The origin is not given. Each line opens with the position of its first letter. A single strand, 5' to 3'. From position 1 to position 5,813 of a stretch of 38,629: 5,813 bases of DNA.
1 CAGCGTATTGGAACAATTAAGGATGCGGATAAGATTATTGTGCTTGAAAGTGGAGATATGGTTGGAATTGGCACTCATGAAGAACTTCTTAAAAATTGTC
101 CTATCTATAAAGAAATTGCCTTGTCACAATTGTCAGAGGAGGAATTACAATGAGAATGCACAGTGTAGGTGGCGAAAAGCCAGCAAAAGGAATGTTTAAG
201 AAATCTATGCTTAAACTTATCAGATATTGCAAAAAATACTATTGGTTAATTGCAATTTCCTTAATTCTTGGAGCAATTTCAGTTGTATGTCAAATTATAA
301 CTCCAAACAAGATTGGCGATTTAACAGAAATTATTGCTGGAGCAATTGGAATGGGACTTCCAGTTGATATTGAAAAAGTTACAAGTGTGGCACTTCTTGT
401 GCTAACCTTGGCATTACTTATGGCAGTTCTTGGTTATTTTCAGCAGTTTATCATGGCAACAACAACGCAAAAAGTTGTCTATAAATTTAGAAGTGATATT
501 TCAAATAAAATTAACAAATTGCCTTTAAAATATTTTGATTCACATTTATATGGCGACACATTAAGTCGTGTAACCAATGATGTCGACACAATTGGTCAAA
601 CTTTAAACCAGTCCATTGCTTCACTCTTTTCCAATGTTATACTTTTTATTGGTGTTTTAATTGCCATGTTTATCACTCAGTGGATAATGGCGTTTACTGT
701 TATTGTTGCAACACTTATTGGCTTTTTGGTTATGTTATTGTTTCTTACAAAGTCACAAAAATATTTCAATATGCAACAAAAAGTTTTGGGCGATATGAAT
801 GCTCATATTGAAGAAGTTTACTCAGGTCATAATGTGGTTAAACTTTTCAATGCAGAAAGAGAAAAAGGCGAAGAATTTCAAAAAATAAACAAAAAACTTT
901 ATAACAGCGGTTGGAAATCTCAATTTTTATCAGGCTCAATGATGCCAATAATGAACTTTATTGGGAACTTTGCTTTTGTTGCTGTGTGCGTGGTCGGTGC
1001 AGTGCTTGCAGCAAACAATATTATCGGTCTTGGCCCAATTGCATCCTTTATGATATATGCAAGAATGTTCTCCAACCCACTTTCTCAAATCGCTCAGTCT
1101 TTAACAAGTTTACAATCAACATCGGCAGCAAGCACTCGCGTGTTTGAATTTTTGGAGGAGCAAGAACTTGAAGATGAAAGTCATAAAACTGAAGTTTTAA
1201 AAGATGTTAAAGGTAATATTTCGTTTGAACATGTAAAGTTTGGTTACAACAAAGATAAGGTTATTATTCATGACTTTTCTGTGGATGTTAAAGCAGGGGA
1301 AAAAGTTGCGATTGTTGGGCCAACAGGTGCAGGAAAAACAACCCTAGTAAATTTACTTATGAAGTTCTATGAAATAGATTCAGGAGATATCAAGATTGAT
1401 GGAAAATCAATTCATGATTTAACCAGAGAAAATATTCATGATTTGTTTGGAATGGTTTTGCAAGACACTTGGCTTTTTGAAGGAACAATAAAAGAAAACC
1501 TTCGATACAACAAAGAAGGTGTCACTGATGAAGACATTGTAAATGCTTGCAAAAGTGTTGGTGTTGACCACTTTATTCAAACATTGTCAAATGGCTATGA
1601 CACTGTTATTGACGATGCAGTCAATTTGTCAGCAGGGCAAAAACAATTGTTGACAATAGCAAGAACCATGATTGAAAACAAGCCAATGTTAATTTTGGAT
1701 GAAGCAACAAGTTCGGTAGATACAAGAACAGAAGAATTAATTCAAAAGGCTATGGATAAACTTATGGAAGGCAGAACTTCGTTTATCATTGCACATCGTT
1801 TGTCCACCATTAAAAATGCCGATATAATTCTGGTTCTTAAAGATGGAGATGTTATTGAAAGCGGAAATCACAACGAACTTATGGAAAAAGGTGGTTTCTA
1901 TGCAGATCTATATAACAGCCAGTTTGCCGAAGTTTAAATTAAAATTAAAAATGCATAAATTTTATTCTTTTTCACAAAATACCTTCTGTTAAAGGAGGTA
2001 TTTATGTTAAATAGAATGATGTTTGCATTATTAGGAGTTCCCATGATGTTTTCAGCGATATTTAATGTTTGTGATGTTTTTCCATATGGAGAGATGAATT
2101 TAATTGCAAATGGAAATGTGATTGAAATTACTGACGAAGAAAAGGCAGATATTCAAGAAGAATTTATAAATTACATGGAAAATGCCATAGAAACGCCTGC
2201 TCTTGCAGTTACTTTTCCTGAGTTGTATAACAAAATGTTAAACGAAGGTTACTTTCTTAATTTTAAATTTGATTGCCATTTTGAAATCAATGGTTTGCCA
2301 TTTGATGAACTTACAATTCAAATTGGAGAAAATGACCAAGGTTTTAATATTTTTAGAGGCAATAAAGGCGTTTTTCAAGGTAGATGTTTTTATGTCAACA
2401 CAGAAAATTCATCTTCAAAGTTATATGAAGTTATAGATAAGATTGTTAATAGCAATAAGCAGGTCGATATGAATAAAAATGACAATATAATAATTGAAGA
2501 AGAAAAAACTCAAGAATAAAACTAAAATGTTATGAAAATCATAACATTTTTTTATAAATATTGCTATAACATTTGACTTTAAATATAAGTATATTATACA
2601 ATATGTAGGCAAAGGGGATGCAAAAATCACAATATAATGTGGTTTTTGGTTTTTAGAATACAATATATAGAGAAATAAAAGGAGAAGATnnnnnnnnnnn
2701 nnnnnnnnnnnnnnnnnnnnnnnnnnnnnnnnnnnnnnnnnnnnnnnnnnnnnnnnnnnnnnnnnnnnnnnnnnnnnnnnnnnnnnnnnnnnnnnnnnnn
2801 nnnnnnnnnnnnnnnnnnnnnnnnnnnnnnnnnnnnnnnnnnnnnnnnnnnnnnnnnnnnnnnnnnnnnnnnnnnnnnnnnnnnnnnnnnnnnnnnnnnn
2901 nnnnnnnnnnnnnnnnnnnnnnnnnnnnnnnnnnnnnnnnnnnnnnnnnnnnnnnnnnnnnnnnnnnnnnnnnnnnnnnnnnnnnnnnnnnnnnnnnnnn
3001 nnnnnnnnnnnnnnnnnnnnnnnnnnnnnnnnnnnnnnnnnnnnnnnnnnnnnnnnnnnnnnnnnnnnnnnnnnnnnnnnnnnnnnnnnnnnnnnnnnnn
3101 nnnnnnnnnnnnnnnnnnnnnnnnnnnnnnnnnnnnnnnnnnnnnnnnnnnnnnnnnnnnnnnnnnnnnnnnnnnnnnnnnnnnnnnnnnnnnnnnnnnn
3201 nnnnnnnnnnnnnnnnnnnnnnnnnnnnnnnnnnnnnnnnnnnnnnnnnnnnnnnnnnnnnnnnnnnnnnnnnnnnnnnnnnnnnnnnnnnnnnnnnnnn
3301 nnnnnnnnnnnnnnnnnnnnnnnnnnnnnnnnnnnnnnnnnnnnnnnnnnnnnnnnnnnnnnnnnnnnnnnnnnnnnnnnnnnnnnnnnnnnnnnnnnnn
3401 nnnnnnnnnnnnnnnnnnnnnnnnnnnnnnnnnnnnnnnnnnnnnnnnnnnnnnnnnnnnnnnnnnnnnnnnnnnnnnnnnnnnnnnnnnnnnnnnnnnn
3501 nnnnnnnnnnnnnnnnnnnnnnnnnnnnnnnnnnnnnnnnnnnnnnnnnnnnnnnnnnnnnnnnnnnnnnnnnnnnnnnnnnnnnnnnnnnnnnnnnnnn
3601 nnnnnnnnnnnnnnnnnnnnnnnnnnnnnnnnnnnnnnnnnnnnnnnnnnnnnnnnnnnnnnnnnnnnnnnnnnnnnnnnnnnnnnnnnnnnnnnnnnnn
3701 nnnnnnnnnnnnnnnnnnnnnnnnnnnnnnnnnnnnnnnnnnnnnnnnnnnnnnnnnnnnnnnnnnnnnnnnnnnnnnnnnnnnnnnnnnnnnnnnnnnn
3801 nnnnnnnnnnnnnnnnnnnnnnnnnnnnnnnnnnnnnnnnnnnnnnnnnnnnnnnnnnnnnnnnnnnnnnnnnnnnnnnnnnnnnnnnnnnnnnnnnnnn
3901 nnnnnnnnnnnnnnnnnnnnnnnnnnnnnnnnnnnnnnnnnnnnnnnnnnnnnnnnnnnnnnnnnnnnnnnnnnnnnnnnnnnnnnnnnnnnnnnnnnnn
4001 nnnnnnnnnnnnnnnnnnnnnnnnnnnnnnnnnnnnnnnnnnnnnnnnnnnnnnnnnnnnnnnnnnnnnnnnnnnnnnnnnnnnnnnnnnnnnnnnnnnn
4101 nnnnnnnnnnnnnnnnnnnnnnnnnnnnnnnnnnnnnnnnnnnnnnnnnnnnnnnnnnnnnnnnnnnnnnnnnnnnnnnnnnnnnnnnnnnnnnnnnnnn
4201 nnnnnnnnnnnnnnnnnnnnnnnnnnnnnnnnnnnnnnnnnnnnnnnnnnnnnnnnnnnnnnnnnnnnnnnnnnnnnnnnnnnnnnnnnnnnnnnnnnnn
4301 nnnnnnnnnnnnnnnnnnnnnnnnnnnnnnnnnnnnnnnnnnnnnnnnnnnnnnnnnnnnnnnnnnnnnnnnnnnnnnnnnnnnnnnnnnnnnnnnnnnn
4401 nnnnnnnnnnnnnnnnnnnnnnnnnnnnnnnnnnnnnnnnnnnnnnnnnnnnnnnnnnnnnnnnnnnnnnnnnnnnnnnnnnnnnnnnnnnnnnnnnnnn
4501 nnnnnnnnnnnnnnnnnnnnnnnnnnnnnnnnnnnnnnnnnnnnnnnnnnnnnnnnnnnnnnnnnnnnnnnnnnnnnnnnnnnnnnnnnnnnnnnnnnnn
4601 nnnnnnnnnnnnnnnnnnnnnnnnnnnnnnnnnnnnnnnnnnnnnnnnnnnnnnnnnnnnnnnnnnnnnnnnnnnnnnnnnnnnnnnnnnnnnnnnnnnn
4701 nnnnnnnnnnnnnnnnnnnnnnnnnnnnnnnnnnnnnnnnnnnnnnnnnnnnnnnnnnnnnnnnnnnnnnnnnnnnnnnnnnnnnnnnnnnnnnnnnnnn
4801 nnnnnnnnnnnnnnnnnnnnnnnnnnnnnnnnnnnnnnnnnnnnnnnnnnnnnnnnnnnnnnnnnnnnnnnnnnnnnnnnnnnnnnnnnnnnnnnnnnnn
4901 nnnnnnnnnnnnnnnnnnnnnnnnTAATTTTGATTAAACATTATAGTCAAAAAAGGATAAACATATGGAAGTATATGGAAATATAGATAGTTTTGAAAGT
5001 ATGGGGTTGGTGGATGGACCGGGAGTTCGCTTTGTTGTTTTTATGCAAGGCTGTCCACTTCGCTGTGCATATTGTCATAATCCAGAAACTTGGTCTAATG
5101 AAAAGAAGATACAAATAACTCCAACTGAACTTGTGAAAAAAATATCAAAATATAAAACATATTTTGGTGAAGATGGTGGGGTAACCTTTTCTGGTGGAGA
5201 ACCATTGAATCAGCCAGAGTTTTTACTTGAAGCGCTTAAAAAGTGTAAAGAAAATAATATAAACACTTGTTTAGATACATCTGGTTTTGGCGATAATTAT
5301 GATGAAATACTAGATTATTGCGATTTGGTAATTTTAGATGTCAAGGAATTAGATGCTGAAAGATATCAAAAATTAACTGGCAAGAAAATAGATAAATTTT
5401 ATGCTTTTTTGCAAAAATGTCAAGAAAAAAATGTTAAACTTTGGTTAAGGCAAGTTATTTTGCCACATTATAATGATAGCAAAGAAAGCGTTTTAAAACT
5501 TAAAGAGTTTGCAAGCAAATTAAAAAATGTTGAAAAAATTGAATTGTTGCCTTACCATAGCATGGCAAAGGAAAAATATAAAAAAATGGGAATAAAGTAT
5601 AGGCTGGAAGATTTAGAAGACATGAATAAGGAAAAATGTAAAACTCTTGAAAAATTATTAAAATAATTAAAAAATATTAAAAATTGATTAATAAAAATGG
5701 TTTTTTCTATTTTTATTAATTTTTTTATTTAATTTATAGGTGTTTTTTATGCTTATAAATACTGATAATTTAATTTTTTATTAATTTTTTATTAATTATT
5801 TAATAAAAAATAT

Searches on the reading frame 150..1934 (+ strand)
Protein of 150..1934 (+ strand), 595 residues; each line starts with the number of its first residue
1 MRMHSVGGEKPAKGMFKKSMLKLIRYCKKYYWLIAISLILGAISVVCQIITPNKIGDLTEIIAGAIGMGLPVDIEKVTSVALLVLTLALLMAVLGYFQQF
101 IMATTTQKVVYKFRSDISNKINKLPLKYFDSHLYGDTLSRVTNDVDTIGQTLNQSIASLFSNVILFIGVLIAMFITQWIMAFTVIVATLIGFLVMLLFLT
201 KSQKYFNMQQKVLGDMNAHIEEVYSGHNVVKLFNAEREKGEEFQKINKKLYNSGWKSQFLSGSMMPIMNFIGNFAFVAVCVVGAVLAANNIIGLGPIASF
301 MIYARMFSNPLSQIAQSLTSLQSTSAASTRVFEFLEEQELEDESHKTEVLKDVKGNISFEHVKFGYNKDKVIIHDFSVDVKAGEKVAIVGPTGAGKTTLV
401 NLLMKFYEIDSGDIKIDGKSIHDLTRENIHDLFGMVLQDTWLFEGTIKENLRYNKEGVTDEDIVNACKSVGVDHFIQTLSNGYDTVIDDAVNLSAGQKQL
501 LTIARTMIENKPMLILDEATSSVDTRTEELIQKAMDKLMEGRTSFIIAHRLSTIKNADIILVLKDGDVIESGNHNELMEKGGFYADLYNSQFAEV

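Call 9: search_protein_families(library=pfam, proteins=[window:150-1934:+], max_evalue=0.001)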
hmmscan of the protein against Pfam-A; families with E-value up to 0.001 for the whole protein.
window:150-1934:+ (595 aa): 5 families
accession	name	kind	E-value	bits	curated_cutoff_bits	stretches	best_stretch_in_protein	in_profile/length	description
PF00664.28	ABC_membrane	-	1.6e-47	163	28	1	35-311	2-274/274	ABC transporter transmembrane region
PF00005.33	ABC_tran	-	4.2e-30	105.6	25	1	374-521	2-137/137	ABC transporter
PF02463.25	SMC_N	-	7.5e-07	29.2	40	1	450-561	110-209/220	RecF/RecN/SMC N terminal domain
PF13401.12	AAA_22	-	0.00035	21.3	27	0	386-519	8-93/130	AAA domain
PF03193.22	RsgA_GTPase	-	0.0004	20.7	30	0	337-439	62-164/174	RsgA GTPase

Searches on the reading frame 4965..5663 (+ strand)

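Call 9: search_protein_families(library=pfam, proteins=[window:4965-5663:+], max_evalue=0.001)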
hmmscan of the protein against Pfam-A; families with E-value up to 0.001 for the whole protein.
window:4965-5663:+ (233 aa): 2 families
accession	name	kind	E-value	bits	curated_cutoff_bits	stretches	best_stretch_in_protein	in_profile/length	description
PF04055.27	Radical_SAM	-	1.4e-23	84.3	29.5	1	24-178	1-164/166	Radical SAM superfamily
PF13353.11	Fer4_12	-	3e-20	73.3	22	1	16-129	1-118/137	4Fe-4S single cluster domain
